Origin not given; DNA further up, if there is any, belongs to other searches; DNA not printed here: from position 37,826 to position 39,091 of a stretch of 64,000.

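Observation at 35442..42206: Self-contained type II FAS/PKS-like operon ending in an LpxL-family acyltransferase: candidate pathway for a dedicated special acyl chain on lipid A or another glycolipid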

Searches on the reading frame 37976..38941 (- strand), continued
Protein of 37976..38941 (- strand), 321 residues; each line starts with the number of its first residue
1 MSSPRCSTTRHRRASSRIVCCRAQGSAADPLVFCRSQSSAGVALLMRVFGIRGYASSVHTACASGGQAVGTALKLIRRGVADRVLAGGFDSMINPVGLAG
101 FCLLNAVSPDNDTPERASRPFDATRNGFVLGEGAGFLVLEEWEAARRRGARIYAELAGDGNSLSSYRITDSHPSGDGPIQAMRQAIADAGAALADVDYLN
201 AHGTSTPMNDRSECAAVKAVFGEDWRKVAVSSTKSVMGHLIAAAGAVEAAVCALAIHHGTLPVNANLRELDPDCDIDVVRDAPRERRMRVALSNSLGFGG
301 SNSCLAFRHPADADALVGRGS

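Call 32: search_dna_similar(query=L001:12604-13842:+, collection=plasmids, mode=protein, max_evalue=1e-8, max_rows=25)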
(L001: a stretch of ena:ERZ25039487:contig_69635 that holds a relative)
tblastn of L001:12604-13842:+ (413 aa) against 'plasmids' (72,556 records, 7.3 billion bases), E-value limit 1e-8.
Records with a match: 30; places in all: 30; records where one place covers at least 80% of the query: 0.
Best place of each record, by identity: <60% 30.
By first word of the organism name: Escherichia 5; Paracoccus 4; Pseudomonas 3; Sinorhizobium 3; Neisseria 2; Caballeronia 2; Jannaschia 1; Paraburkholderia 1; Shinella 1; Salmonella 1; and 7 more.
By predicted mobility (MOB-suite, as given by PLSDB): non-mobilizable 23; mobilizable 4; conjugative 3.
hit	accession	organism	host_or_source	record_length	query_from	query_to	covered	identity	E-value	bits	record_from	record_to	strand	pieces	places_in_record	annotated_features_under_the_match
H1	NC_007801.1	Jannaschia sp. CCS1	-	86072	156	405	61%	32.4%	1e-17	93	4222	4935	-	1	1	lysophospholipid acyltransferase family protein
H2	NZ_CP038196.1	Paracoccus versutus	single cell,soil adjacent to the roots ...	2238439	156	405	61%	32.4%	2e-11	74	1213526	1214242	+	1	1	none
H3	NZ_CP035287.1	Paracoccus versutus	whole organism,soil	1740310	156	405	61%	32.4%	3e-11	73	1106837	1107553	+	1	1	none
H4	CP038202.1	Paracoccus ferrooxidans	single cell,bioreactor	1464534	156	405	61%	32.4%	3e-11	73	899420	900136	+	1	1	lauroyl acyltransferase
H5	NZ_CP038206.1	Paracoccus pantotrophus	single cell,soil associated with ...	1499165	156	405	61%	32.4%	1e-11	74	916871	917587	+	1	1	none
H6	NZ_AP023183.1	Paraburkholderia sp. PGU19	Physopelta gutta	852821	148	408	63%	29.4%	2e-10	70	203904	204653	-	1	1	lipid A biosynthesis lauroyl acyltransferase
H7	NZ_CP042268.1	Pseudomonas aeruginosa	Homo sapiens,sputum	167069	148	413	64%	28.7%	7e-15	84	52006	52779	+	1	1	lipid A biosynthesis lauroyl acyltransferase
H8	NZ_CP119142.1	Neisseria gonorrhoeae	Homo sapiens,whole organism,synovial ...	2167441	149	408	63%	29.2%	2e-17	92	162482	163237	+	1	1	none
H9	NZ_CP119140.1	Neisseria gonorrhoeae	Homo sapiens,whole organism,blood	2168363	149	408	63%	29.2%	2e-17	92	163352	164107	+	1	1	none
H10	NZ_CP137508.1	Pseudomonas aeruginosa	Homo sapiens,Bacterial culture sample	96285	148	413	64%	28.4%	1e-14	84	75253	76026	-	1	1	lipid A biosynthesis lauroyl acyltransferase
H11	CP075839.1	Pseudomonas aeruginosa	Homo sapiens,Cell culture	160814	148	413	64%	28.4%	2e-14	83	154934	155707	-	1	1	lipid A biosynthesis lauroyl acyltransferase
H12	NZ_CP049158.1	Caballeronia sp. SBC1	whole organism,soil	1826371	151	408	62%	28.6%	2e-9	67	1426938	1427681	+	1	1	none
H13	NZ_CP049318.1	Caballeronia sp. SBC2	whole organism,soil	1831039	151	408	62%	28.6%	2e-9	67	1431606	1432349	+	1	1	none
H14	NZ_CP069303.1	Shinella sp. PSBB067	monoisolate,Minnesota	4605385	155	405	61%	28.0%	1e-9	68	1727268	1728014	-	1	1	none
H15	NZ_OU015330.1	Salmonella enterica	Homo sapiens,feces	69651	155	411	62%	27.3%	8e-10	69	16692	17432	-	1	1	lpxP: kdo(2)-lipid IV(A) palmitoleoyltransferase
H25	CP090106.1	Sinorhizobium meliloti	Medicago,Cell culture,Plant nodule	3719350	155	404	61%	27.6%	8e-10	69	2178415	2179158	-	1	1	lipid A biosynthesis lauroyl acyltransferase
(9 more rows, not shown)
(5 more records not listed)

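Call 33: get_annotated_region(hit=H25, flank=8000)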
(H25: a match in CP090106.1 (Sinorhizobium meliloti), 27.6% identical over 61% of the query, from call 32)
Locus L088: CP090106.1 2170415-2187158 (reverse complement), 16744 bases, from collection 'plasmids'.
description: Sinorhizobium meliloti strain Ak57 plasmid pSymB, complete sequence
organism: Sinorhizobium meliloti (NCBI taxid 382)
taxonomy: Bacteria; Pseudomonadota; Alphaproteobacteria; Hyphomicrobiales; Rhizobiaceae; Sinorhizobium; Sinorhizobium meliloti
host: -; source: Medicago,Cell culture,Plant nodule; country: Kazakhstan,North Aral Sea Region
typing (MOB-suite, as given by PLSDB): non-mobilizable
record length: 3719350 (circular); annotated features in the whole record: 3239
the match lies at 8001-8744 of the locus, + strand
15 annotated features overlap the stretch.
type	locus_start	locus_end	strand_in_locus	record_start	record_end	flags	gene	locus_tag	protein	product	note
CDS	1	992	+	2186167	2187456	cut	-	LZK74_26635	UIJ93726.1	cobyrinate a,c-diamide synthase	-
CDS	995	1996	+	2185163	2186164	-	cobD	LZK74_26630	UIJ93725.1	threonine-phosphate decarboxylase CobD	-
CDS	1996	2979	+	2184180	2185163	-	cbiB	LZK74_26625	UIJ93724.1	adenosylcobinamide-phosphate synthase CbiB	-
CDS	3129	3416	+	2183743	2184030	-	-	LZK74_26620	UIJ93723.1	acyl carrier protein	-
CDS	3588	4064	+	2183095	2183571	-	-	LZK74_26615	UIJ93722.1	beta-hydroxyacyl-ACP dehydratase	-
CDS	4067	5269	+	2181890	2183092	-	-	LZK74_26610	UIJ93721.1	beta-ketoacyl-ACP synthase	-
CDS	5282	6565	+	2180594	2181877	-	-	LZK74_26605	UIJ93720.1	beta-ketoacyl-ACP synthase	-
CDS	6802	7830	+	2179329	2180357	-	-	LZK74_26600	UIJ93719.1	zinc-binding dehydrogenase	-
CDS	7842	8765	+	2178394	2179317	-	-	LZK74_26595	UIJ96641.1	lipid A biosynthesis lauroyl acyltransferase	-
CDS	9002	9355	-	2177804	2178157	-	-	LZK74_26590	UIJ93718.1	VOC family protein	-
CDS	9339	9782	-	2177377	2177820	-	-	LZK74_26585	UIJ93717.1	SRPBCC family protein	-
CDS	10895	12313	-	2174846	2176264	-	-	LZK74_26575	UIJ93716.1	sodium:alanine symporter family protein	-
CDS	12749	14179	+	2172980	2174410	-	gndA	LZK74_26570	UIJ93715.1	NADP-dependent phosphogluconate dehydrogenase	-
CDS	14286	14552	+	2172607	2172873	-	-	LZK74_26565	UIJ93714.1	hypothetical protein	-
CDS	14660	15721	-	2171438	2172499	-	-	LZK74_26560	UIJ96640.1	LacI family transcriptional regulator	-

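Call 38: get_annotated_region(hit=H1, flank=8000)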
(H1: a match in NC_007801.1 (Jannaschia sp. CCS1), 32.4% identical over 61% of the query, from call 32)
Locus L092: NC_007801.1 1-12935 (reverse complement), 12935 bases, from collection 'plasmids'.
description: Jannaschia sp. CCS1 plasmid p1, complete sequence
organism: Jannaschia sp. CCS1 (NCBI taxid 290400)
taxonomy: Bacteria; Pseudomonadota; Alphaproteobacteria; Rhodobacterales; Roseobacteraceae; Jannaschia; Jannaschia sp. CCS1
host: -; source: -; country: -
typing (MOB-suite, as given by PLSDB): mobilizable; replicon rep_cluster_1029; relaxase MOBQ
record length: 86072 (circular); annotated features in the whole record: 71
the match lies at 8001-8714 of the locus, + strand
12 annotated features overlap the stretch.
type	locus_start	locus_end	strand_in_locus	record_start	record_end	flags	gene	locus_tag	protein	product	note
CDS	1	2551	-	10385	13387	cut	traA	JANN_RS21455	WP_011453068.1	Ti-type conjugative transfer relaxase TraA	-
CDS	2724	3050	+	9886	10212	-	-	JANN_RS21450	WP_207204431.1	conjugal transfer protein TraD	-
CDS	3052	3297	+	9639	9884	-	-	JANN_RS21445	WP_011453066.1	conjugal transfer protein TraD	-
CDS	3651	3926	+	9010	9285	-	-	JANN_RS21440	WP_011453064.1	hypothetical protein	-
CDS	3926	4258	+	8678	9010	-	-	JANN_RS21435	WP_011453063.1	hypothetical protein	-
CDS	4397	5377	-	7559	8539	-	-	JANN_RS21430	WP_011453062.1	DUF736 family protein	-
CDS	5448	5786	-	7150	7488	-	-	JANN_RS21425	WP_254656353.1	DUF3768 domain-containing protein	-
CDS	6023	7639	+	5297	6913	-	-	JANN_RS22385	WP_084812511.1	DUF4214 domain-containing protein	-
CDS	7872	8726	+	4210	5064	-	-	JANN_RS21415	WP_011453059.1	lysophospholipid acyltransferase family protein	-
CDS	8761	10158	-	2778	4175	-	-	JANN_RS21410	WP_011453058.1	phosphomannomutase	-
CDS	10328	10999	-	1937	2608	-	-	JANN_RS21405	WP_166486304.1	tyrosine-protein phosphatase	-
CDS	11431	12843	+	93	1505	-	-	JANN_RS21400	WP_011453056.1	mannose-1-phosphate guanylyltransferase/mannose-6-phosphate isomerase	GO:0009103 - lipopolysaccharide biosynthetic process [Evidence IEA]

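Call 39: get_annotated_region(hit=H4, flank=7000)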
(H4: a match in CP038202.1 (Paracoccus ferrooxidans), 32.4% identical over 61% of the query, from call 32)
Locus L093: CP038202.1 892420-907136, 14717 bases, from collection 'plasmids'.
description: Paracoccus ferrooxidans strain NCCB 100066 plasmid pFER4, complete sequence
organism: Paracoccus ferrooxidans (NCBI taxid 327104)
taxonomy: Bacteria; Pseudomonadota; Alphaproteobacteria; Rhodobacterales; Paracoccaceae; Paracoccus; Paracoccus ferrooxidans
host: -; source: single cell,bioreactor; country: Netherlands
typing (MOB-suite, as given by PLSDB): non-mobilizable; replicon rep_cluster_746; mating-pair formation MPF_T
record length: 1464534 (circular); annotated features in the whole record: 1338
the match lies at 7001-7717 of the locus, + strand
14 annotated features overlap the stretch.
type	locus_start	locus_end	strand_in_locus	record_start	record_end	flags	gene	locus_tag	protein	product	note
CDS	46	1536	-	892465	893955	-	-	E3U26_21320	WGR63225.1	purine permease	-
CDS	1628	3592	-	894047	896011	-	-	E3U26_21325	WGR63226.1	hypothetical protein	-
CDS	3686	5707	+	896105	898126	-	tkt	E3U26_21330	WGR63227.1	transketolase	-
CDS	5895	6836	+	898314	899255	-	-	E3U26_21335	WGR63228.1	DMT family transporter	-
CDS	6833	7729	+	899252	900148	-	-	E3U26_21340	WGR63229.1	lauroyl acyltransferase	-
CDS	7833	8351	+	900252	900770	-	accB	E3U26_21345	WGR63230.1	acetyl-CoA carboxylase biotin carboxyl carrier protein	-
CDS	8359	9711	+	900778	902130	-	accC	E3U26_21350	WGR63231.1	acetyl-CoA carboxylase biotin carboxylase subunit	-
CDS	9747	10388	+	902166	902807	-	-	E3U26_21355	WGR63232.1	leucyl/phenylalanyl-tRNA--protein transferase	-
CDS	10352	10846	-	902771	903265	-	-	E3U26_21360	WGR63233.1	DUF2155 domain-containing protein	-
CDS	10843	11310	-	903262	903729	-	mlaD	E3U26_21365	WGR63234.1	outer membrane lipid asymmetry maintenance protein MlaD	-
CDS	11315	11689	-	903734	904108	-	-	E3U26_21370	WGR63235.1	NADH:ubiquinone oxidoreductase subunit NDUFA12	-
CDS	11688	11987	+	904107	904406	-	-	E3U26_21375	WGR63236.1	hypothetical protein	-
CDS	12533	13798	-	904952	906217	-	clpX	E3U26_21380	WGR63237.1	ATP-dependent Clp protease ATP-binding subunit ClpX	-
CDS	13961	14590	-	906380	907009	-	-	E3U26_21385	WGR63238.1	ATP-dependent Clp protease proteolytic subunit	-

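Call 53: search_protein_families(library=pfam, proteins=[L041:2-976:+, L070:3036-4496:+, L054:1447-3201:+, L039:2433-3449:+, L067:13090-14292:+, L007:16301-17323:+, L015:11935-12996:+, L084:9102-10241:-, L031:13228-15825:+, L075:55-1281:+], max_evalue=0.0001)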
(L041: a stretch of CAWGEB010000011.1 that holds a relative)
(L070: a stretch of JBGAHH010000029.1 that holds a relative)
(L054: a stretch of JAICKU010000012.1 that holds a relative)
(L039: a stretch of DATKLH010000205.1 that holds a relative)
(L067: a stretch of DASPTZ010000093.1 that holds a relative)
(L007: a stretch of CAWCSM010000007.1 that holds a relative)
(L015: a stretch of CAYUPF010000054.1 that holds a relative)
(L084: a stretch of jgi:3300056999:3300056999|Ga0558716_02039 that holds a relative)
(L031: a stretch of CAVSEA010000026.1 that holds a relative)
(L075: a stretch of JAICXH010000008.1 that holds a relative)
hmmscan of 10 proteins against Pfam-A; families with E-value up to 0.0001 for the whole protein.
L041:2-976:+ (325 aa): 2 families
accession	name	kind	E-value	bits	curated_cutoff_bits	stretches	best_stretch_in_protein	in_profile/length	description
PF04140.19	ICMT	-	3.4e-08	34.2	24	1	212-298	4-93/95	Isoprenylcysteine carboxyl methyltransferase (ICMT) family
PF04191.18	PEMT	-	4.2e-08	34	25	1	223-304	21-104/105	Phospholipid methyltransferase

L070:3036-4496:+ (487 aa): 0 families

L054:1447-3201:+ (585 aa): 0 families

L039:2433-3449:+ (339 aa): 1 family
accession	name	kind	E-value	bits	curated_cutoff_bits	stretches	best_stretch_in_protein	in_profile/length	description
PF05118.21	Asp_Arg_Hydrox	-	5e-48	163.4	22.6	1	110-263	2-157/157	Aspartyl/Asparaginyl beta-hydroxylase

L067:13090-14292:+ (401 aa): 1 family
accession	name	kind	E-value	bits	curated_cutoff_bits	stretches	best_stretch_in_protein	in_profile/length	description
PF03401.19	TctC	-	2.4e-68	231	27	1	124-397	1-272/274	Tripartite tricarboxylate transporter family receptor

L007:16301-17323:+ (341 aa): 2 families
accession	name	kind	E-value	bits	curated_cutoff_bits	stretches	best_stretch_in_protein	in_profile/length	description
PF00378.25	ECH_1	-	1.3e-58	198.7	27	1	87-340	4-250/251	Enoyl-CoA hydratase/isomerase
PF16113.10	ECH_2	-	8.1e-25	88.5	27.2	1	91-278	3-186/335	Enoyl-CoA hydratase/isomerase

L015:11935-12996:+ (354 aa): 1 family
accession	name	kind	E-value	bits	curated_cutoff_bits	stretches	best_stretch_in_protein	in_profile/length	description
PF00892.27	EamA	-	2.3e-23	83.4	28.2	2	57-193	2-134/135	EamA-like transporter family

L084:9102-10241:- (380 aa): 1 family
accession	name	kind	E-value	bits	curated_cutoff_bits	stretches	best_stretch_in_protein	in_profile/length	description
PF04909.20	Amidohydro_2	-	3.5e-49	168.6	26.4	1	93-370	1-289/289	Amidohydrolase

L031:13228-15825:+ (866 aa): 7 families
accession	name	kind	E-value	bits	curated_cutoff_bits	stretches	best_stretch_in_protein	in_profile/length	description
PF00563.25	EAL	-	2.3e-75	253.4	31.3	1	615-848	3-236/236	EAL domain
PF00990.26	GGDEF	-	3.8e-50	170.3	23.8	1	437-594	1-161/161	Diguanylate cyclase, GGDEF domain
PF08448.16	PAS_4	-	4.3e-18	66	23.1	1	155-262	2-109/110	PAS fold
PF00989.32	PAS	-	9.4e-09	35.7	22.6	1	149-257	2-112/113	PAS fold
PF13185.12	GAF_2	-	1.4e-07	32.3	28.6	1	335-424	48-135/136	GAF domain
PF13426.13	PAS_9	-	7.5e-07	29.8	27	1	160-260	3-103/103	PAS domain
PF01590.32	GAF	-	6.6e-06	27.1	22.4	1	290-424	1-133/133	GAF domain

L075:55-1281:+ (409 aa): 2 families
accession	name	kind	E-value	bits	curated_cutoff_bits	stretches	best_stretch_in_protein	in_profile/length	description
PF00108.29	Thiolase_N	-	4.7e-88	295.4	26.4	1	20-278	1-259/260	Thiolase, N-terminal domain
PF02803.24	Thiolase_C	-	6.7e-46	155.4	27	1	287-408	2-123/123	Thiolase, C-terminal domain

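Call 55: search_protein_families(library=ncbifam, proteins=[L039:2433-3449:+, L054:1447-3201:+, L070:3036-4496:+, L041:2-976:+, L054:11273-12226:+], max_evalue=0.001)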
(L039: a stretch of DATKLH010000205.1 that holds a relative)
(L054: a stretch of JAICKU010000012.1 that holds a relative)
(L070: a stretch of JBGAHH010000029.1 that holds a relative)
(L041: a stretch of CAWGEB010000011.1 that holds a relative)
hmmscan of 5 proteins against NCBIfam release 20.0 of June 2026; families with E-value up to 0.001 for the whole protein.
L039:2433-3449:+ (339 aa): 2 families
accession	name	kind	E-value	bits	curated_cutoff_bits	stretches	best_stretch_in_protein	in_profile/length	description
NF033391.2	lipid_A_LpxO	equivalog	1.1e-134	448.2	500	1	43-338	1-296/297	lipid A hydroxylase LpxO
NF052565.1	OrnLipAcylHsRhiz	equivalog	4.4e-33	114.5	450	1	78-271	26-223/259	ornithine lipid ester-linked acyl 2-hydroxylase OlsC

L054:1447-3201:+ (585 aa): 0 families

L070:3036-4496:+ (487 aa): 0 families

L041:2-976:+ (325 aa): 3 families
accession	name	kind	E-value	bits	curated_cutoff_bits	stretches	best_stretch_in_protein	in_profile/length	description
NF040696.1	isopcys_mtase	equivalog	5.6e-19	68.7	160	1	137-319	12-189/190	protein-S-isoprenylcysteine O-methyltransferase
NF045656.1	MeththiolMtaseMddA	equivalog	1.2e-05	24.8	270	1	241-318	163-238/238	methanethiol S-methyltransferase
TIGR04571.1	LmtA_Leptospira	exception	4.6e-05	23.3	325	1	212-320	56-166/252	lipid A Kdo2 1-phosphate O-methyltransferase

L054:11273-12226:+ (317 aa): 2 families
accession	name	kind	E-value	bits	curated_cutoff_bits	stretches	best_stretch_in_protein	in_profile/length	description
NF033391.2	lipid_A_LpxO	equivalog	1.2e-131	438.1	500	1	21-316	1-296/297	lipid A hydroxylase LpxO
NF052565.1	OrnLipAcylHsRhiz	equivalog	4.5e-34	117.8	450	1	60-246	30-218/259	ornithine lipid ester-linked acyl 2-hydroxylase OlsC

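Call 58: search_solved_structures(query=L054:1882-3201:+, max_evalue=1)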
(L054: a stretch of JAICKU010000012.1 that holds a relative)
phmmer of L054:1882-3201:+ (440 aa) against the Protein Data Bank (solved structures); distinct sequences matched with E-value up to 1: 1.
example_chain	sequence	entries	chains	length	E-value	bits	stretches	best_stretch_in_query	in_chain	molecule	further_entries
29mk_A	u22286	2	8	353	0.1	14.8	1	203-274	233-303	Terpene synthase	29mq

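Call 59: search_solved_structures(query=L054:3188-4330:+, max_evalue=1)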
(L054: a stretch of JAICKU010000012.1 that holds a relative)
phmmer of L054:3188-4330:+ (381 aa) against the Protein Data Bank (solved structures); distinct sequences matched with E-value up to 1: 3.
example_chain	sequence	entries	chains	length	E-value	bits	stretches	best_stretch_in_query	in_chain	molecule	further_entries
3h2g_A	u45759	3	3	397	0.14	14.5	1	149-198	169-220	esterase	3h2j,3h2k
3h2i_A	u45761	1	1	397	0.17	14.2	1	149-198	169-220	esterase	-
3h2h_A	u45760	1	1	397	0.21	13.9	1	149-199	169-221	esterase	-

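Call 60: search_protein_families(library=pfam, proteins=[L054:1882-3201:+, L054:3188-4330:+, L054:731-1696:+, L054:116-721:+, L001:13928-15100:+, L001:15890-16531:+], max_evalue=1)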
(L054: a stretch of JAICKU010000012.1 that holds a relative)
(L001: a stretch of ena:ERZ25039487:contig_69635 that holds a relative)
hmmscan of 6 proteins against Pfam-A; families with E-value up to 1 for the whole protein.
L054:1882-3201:+ (440 aa): 3 families
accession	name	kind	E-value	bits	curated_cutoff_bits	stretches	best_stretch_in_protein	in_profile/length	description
PF17853.6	GGDEF_2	-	0.002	18.8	24.5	1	18-101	11-85/116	GGDEF-like domain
PF00668.25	Condensation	-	0.0057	15.8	30.6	1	120-321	122-324/456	Condensation domain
PF16911.10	PapA_C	-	0.078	12.8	30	1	227-277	19-66/203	Phthiocerol/phthiodiolone dimycocerosyl transferase C-terminus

L054:3188-4330:+ (381 aa): 0 families

L054:731-1696:+ (322 aa): 0 families

L054:116-721:+ (202 aa): 5 families
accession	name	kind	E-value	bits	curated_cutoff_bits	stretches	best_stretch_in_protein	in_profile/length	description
PF04191.18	PEMT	-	9.2e-10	39.4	25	1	120-186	37-104/105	Phospholipid methyltransferase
PF04140.19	ICMT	-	3e-08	34.4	24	1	104-181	13-94/95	Isoprenylcysteine carboxyl methyltransferase (ICMT) family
PF03447.22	NAD_binding_3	-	0.089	13.9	24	0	164-189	83-108/116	Homoserine dehydrogenase, NAD binding domain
PF14126.11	DUF4293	-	0.21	12.3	27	0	90-151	8-70/153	Domain of unknown function (DUF4293)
PF06645.18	SPC12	-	0.27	11.8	23.6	1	135-158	35-58/71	Microsomal signal peptidase 12 kDa subunit (SPC12)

L001:13928-15100:+ (391 aa): 0 families

L001:15890-16531:+ (214 aa): 0 families
